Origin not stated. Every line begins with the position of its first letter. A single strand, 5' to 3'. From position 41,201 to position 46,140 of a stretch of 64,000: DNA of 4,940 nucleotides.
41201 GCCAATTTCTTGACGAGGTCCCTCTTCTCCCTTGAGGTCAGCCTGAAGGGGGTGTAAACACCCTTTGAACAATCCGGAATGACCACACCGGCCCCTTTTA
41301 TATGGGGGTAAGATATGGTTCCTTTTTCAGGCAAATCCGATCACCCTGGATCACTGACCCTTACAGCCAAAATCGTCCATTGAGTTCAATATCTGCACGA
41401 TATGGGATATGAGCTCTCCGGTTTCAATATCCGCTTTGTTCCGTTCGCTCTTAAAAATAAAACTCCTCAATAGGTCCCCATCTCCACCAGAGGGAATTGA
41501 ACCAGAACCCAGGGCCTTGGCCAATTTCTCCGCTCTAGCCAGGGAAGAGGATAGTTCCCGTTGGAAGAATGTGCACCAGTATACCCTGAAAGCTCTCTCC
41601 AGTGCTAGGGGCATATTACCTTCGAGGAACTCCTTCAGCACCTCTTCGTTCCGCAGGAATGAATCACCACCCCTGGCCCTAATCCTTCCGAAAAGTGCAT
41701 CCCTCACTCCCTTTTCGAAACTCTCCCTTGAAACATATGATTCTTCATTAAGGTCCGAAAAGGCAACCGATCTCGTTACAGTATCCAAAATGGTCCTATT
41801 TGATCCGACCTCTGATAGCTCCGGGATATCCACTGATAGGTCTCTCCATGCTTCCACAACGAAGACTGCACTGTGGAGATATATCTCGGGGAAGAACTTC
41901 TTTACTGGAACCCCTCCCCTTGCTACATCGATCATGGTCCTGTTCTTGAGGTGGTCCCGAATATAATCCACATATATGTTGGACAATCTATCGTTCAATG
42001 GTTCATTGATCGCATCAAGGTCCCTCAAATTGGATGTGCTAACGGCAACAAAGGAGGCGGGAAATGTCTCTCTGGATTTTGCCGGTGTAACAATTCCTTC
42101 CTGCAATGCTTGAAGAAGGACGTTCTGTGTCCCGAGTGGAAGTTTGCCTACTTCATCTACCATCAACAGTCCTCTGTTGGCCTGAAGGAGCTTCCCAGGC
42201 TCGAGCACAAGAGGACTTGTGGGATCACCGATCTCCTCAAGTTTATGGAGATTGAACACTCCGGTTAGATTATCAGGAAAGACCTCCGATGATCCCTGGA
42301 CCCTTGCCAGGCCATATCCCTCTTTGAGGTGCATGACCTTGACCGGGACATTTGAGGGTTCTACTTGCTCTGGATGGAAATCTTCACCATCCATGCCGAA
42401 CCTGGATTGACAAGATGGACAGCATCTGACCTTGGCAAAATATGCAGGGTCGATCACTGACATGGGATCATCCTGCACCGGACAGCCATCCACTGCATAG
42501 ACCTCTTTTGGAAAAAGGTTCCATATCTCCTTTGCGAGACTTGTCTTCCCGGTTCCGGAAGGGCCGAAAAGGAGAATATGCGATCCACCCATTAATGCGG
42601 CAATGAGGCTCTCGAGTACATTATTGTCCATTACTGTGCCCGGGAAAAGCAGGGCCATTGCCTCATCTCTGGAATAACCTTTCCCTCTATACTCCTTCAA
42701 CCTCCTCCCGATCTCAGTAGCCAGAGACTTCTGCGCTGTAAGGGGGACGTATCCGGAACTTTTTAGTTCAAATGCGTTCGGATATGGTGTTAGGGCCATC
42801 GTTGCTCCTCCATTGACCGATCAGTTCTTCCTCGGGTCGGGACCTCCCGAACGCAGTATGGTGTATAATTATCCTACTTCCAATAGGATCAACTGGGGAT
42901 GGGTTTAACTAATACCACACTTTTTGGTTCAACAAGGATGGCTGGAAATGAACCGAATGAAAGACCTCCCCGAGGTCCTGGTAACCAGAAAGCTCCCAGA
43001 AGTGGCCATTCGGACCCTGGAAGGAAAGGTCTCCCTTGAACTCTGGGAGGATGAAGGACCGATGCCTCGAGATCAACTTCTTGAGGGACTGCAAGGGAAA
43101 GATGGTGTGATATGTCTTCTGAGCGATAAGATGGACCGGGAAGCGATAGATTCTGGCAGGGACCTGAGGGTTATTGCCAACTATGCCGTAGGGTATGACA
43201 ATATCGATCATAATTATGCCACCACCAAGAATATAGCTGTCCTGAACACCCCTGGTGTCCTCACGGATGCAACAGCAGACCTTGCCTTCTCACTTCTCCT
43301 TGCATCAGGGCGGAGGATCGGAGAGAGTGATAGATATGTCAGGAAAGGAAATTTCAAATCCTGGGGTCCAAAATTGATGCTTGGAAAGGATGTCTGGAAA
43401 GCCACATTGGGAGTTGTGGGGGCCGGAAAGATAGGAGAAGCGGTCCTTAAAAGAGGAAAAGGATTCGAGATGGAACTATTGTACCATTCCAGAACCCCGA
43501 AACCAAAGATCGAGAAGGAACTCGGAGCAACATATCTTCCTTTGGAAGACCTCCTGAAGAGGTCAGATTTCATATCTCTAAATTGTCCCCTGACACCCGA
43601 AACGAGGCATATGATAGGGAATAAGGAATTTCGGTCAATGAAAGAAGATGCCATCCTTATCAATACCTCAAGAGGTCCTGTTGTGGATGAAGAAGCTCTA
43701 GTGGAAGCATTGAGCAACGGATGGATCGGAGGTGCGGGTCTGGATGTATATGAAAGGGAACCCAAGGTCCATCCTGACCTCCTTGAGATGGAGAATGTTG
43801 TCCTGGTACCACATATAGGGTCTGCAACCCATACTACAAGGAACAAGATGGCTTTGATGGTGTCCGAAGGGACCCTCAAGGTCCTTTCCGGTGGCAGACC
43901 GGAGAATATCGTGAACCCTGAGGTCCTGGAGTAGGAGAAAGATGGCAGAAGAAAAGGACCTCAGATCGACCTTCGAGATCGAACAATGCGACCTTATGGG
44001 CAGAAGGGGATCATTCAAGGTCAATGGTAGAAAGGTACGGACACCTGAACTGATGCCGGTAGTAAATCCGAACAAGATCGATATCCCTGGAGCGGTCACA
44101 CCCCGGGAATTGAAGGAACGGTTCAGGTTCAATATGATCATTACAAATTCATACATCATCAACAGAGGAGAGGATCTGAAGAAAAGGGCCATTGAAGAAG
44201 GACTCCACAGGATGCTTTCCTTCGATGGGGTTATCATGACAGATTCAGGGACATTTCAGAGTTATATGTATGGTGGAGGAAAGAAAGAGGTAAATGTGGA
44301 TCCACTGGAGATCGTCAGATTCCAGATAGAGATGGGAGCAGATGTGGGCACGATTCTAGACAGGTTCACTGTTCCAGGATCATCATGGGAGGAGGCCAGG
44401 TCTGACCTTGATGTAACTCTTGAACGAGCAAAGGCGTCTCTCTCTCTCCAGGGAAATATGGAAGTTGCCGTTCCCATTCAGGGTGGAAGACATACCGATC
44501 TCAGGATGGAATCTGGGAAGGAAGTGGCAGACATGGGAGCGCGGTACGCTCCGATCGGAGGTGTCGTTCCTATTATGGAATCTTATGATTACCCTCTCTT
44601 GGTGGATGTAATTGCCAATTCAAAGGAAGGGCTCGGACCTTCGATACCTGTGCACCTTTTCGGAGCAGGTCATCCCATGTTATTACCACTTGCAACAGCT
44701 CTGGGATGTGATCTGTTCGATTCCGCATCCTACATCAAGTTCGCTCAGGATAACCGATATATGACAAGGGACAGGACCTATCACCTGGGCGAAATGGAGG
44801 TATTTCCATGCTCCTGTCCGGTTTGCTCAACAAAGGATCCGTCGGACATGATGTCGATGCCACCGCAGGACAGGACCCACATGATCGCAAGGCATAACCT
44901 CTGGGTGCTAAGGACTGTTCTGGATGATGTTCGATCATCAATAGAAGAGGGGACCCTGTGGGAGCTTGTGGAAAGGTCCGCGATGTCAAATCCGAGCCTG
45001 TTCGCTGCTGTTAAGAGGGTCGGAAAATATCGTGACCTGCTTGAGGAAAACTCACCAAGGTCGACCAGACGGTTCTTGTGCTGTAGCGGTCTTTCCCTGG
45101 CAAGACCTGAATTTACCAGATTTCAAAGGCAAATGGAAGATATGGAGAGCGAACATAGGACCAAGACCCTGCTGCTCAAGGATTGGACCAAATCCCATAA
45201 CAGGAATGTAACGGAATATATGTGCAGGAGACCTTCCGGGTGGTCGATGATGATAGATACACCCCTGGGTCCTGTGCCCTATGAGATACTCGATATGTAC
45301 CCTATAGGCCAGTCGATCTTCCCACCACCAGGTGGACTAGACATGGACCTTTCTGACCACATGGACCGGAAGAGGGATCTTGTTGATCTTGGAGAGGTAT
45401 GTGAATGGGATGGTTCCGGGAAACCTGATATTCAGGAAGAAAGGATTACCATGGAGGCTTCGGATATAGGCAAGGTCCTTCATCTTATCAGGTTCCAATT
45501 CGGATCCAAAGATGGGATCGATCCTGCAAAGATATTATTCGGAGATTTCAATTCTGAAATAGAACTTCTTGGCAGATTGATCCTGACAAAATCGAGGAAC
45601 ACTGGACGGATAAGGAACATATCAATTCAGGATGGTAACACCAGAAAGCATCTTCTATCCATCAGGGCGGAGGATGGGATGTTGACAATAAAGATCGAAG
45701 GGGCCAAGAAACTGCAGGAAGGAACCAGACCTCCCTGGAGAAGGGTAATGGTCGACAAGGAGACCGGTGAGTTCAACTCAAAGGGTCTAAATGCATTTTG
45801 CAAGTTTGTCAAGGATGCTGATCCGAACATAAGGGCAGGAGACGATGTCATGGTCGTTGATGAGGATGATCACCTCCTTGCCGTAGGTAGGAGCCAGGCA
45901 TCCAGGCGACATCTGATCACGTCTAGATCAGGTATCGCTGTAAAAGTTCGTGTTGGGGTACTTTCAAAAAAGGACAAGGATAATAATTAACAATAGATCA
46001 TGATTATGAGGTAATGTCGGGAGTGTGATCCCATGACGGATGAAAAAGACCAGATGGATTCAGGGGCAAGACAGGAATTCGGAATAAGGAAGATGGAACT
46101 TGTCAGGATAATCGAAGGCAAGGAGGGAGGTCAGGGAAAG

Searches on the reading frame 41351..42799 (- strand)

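Call 20: search_protein_families(library=pfam, proteins=[window:41351-42799:-], max_evalue=0.001)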
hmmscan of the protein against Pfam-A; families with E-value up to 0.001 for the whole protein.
window:41351-42799:- (482 aa): 12 families
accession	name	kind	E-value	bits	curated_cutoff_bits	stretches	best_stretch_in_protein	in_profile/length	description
PF08298.17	AAA_PrkA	-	3.9e-12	46.3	25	1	75-280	88-310/358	PrkA AAA domain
PF00158.32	Sigma54_activat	-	1.1e-11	45.2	20.2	1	201-257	86-142/168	Sigma-54 interaction domain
PF01078.27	Mg_chelatase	-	1.7e-11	44.3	20.3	2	64-98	14-48/207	Magnesium chelatase, subunit ChlI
PF07726.17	AAA_3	-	2.8e-07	30.9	27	1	162-258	25-112/131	ATPase family associated with various cellular activities (AAA)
PF07728.20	AAA_5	-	3.3e-07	30.8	22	0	74-103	1-31/139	AAA domain (dynein-related subfamily)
PF00493.29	MCM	-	1.8e-06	27.7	23.3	0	195-241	108-154/224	MCM P-loop domain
PF20030.5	bpMoxR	-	1.2e-05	25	27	0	56-94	15-53/205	MoxR domain in the MoxR-vWA-beta-propeller ternary systems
PF07724.20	AAA_2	-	3.5e-05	24.4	27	0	209-266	76-133/166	AAA domain (Cdc48 subfamily)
PF01637.24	ATPase_2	-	9.2e-05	22.8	33.2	0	74-96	22-44/225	ATPase domain predominantly from Archaea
PF00004.35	AAA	-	0.0001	23.2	21.2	0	75-105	1-31/131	ATPase family associated with various cellular activities (AAA)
PF13191.12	AAA_16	-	0.0002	22.3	32.6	0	70-109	20-62/167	AAA ATPase domain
PF13401.12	AAA_22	-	0.0002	22.1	27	0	71-104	4-40/130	AAA domain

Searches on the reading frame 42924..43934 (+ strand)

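Call 20: search_protein_families(library=pfam, proteins=[window:42924-43934:+], max_evalue=0.001)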
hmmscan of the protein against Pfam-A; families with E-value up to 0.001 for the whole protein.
window:42924-43934:+ (336 aa): 2 families
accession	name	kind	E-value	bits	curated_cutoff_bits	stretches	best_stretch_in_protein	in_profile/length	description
PF02826.25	2-Hacid_dh_C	-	8.6e-62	208.1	25.1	1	122-299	1-178/178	D-isomer specific 2-hydroxyacid dehydrogenase, NAD binding domain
PF00389.36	2-Hacid_dh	-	5.1e-28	97.9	24.6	1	18-331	1-134/134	D-isomer specific 2-hydroxyacid dehydrogenase, catalytic domain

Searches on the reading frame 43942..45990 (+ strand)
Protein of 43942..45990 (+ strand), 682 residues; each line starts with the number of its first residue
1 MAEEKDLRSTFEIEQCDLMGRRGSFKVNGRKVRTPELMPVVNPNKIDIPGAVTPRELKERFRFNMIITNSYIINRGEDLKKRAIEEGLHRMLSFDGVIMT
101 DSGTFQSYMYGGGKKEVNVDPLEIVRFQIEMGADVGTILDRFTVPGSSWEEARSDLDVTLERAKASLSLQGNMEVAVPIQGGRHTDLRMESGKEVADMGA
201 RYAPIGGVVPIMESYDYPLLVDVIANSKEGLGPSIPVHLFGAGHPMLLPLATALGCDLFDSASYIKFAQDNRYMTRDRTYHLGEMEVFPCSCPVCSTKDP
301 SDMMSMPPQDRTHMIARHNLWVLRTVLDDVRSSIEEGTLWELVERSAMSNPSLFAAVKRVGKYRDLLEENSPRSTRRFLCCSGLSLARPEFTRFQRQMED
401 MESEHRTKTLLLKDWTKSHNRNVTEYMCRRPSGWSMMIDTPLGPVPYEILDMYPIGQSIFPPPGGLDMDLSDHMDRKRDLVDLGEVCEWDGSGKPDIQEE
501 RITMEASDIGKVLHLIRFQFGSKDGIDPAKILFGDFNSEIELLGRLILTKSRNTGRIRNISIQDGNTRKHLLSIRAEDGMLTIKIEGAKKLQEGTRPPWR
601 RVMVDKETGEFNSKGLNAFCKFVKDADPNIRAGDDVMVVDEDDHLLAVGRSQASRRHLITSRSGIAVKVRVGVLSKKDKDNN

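Call 20: search_protein_families(library=pfam, proteins=[window:43942-45990:+], max_evalue=0.001)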
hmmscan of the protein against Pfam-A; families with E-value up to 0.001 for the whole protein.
window:43942-45990:+ (682 aa): 3 families
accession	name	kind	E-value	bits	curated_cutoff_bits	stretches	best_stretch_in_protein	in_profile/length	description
PF01702.25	TGT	-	2.9e-71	240.9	26.3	1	20-349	3-354/357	Queuine tRNA-ribosyltransferase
PF01472.26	PUA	-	4.4e-13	49.4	24.8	1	601-670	2-71/74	PUA domain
PF14810.12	TGT_C2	-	3.3e-11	43.7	25.3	1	532-598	19-72/72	Patch-forming domain C2 of tRNA-guanine transglycosylase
